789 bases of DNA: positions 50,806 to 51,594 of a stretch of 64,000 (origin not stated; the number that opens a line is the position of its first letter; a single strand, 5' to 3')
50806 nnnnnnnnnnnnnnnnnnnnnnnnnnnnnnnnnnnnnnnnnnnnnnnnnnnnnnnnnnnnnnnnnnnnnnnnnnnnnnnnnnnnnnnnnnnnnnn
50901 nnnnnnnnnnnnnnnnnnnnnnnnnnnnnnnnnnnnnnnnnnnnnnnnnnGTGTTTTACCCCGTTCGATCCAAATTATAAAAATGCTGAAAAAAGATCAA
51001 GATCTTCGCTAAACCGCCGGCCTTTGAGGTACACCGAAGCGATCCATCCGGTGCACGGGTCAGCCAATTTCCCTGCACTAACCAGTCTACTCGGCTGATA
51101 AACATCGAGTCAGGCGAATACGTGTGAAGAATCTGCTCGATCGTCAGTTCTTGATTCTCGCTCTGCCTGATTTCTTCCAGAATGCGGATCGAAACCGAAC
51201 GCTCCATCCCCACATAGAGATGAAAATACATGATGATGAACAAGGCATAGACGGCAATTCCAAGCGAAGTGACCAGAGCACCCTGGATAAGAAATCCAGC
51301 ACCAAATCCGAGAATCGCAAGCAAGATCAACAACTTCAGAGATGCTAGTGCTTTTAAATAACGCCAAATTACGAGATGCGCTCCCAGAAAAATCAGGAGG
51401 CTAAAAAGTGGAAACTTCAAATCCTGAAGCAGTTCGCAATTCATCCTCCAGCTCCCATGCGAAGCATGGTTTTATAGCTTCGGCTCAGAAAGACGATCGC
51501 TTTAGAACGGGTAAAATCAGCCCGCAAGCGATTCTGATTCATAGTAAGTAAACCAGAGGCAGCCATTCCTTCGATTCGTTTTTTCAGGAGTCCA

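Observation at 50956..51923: Tandem paralogous membrane-anchored winged-helix-like proteins inside a glycan operon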

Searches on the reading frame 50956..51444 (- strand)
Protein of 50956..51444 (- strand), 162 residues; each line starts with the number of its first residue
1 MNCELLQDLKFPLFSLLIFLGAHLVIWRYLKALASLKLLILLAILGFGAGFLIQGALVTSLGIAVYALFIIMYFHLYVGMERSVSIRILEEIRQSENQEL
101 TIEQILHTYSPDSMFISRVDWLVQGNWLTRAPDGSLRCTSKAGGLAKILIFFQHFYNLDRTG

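Call 3: search_protein_families(library=pfam, proteins=[window:50956-51444:-], max_evalue=1)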
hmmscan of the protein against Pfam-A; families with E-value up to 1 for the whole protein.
window:50956-51444:- (162 aa): 3 families
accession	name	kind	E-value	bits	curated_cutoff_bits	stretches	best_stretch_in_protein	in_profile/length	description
PF22488.1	Class_2_docking_dom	-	0.0089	16.8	27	1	86-106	4-26/28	Class 2 C-terminal docking domain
PF12679.13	ABC2_membrane_2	-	0.016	14.9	27.2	1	17-127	139-247/283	ABC-2 family transporter protein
PF13567.11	DUF4131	-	0.65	10.1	31.6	0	38-140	8-110/165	Domain of unknown function (DUF4131)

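Call 4: search_protein_families(library=ncbifam, proteins=[window:50956-51444:-], max_evalue=1)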
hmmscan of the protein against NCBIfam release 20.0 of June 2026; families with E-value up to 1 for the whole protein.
window:50956-51444:- (162 aa): 1 family
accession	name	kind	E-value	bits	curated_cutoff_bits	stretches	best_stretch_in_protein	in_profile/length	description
NF047333.1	Chlam_inc_CT214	subfamily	0.053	12.7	90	1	35-108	9-82/500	CT214 family putative inclusion membrane protein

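Call 7: find_homologous_proteins(query=window:50956-51444:-, max_evalue=0.001)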
Query window:50956-51444:- (162 aa): 1 proteins with E <= 0.001 among 471 candidates.
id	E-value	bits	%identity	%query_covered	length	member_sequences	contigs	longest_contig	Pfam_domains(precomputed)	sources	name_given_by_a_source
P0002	9.1e-100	349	100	100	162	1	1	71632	-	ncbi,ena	-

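Call 49: search_solved_structures(query=A7, max_evalue=10, show_alignments=2)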
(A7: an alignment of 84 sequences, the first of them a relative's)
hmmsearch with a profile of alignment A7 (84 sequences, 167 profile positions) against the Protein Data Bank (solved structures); distinct sequences matched with E-value up to 10: 2.
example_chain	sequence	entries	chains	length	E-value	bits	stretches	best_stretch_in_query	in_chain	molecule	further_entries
2jpx_A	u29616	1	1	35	0.21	14.5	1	6-33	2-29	Vpu protein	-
8peb_A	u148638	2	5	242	0.86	12.5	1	107-153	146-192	Beta-lactamase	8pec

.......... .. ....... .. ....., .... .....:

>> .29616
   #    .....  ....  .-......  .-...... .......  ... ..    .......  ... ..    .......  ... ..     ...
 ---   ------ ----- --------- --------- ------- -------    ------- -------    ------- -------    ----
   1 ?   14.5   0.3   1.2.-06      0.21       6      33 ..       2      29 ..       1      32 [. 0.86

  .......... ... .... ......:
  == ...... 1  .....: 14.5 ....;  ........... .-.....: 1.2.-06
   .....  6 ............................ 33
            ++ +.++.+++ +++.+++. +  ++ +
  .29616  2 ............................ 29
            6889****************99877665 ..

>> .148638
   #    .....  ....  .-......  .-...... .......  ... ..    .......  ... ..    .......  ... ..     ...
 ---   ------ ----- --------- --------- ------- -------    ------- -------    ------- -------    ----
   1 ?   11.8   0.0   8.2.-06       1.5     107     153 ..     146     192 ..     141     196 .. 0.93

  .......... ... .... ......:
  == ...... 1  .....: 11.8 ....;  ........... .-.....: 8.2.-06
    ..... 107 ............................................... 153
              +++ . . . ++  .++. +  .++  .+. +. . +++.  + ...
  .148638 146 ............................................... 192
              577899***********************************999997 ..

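Call 55: predict_structure(alignment_id=A7)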
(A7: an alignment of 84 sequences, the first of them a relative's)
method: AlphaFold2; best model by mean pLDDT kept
length: 162 residues; sequences in the alignment: 84
mean_pLDDT: 95.6   pTM: 0.78
mean pLDDT of the five models: 95.6, 95.1, 95.0, 94.4, 94.0
residues with pLDDT >= 90: 153; 70-90: 8; 50-70: 1; < 50: 0
segments of 3 or more residues with pLDDT < 50: none
pLDDT, mean of each block of 10 residues (from residue 1): 92 98 97 95 98 92 98 96 95 98 97 96 98 98 96 93 66
secondary structure, 60 per line:
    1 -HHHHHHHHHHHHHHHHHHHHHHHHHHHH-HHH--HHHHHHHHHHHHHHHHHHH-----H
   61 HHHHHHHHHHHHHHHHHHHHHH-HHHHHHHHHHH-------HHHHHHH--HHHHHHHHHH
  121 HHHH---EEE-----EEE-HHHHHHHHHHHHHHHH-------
elements in order: H2-29 H36-54 H60-82 H84-94 H102-108 H111-124 E128-130 E136-138 H140-155

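Call 62: fold_search(model_id=the predicted structure, library=pdb)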
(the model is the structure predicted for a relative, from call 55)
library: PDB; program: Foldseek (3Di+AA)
matches with E <= 10: 257; with E <= 0.001: 0
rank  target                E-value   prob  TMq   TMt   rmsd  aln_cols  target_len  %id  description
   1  7wze_Y                1.3e-01  0.77  0.25  0.26  14.6       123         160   14  Structure of Transcriptional regulator from Bacillus subtilis (strain 168) (released 2022-04-20)
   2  3mq0_B                2.8e-01  0.92  0.20  0.14  13.2        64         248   23  Crystal Structure of Agobacterium tumefaciens repressor BlcR (released 2011-03-30)
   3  1bja_A                5.1e-01  0.66  0.23  0.36  13.1        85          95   18  ACTIVATION DOMAIN OF THE PHAGE T4 TRANSCRIPTION FACTOR MOTA (released 1998-11-04)
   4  2hyf_A                5.4e-01  0.87  0.24  0.29  13.0        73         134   20  The Structure of apo-MntR from Bacillus subtilis, selenomethionine derivative (released 2006-11-07)
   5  3hsr_B                5.8e-01  0.44  0.24  0.29  15.6       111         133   15  Crystal structure of Staphylococcus aureus protein SarZ in mixed disulfide form (released 2009-07-07)
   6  3mq0_A                6.1e-01  0.51  0.17  0.12  13.2        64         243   23  Crystal Structure of Agobacterium tumefaciens repressor BlcR (released 2011-03-30)
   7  8r3g_A                6.5e-01  0.69  0.27  0.14  12.6        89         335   17  Central glycolytic genes regulator (CggR) bound to DNA operator (released 2024-06-19)
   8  5hs9_B                7.8e-01  0.93  0.27  0.45   6.3        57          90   19  Crystal structure of the quinone-bound YodB from B. subtilis (released 2016-08-17)
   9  2f5f_A                7.8e-01  0.82  0.25  0.30  12.9        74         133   22  Bacillus subtilis manganese transport regulator (MNTR) bound to manganese, AC conformation, pH 8.5 (released 2006-03-07)
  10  2f5c                  7.8e-01  0.63  0.25  0.28  14.1        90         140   20  Bacillus subtilis Manganese transport regulator (MNTR) bound to manganese, hexagonal crystal form (released 2006-03-07)
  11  22oz_B                7.8e-01  0.33  0.22  0.22  14.4       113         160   12  Structural insights into HpaR-mediated recognition of hrpX and hrpG in Xanthomonas campestris pv. campestris (released 2026-03-11)
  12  4gcv_C                9.4e-01  0.66  0.25  0.28  13.2        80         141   20  Structure of a Putative transcription factor (PA1374)from Pseudomonas aeruginosa (released 2013-07-24)
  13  7oyk_DDD              9.4e-01  0.47  0.26  0.40  12.1        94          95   17  DNA-binding domain of CggR in complex with the DNA operator (released 2021-11-10)
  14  1on2_A                1.0e+00  0.69  0.24  0.29  12.7        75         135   23  Bacillus subtilis Manganese Transport Regulator (MntR), D8M Mutant, Bound to Manganese (released 2003-07-15)
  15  5h1a_D                1.0e+00  0.57  0.21  0.15  13.2        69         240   23  Crystal structure of an IclR homolog from Microbacterium sp. strain HM58-2 (released 2017-01-18)
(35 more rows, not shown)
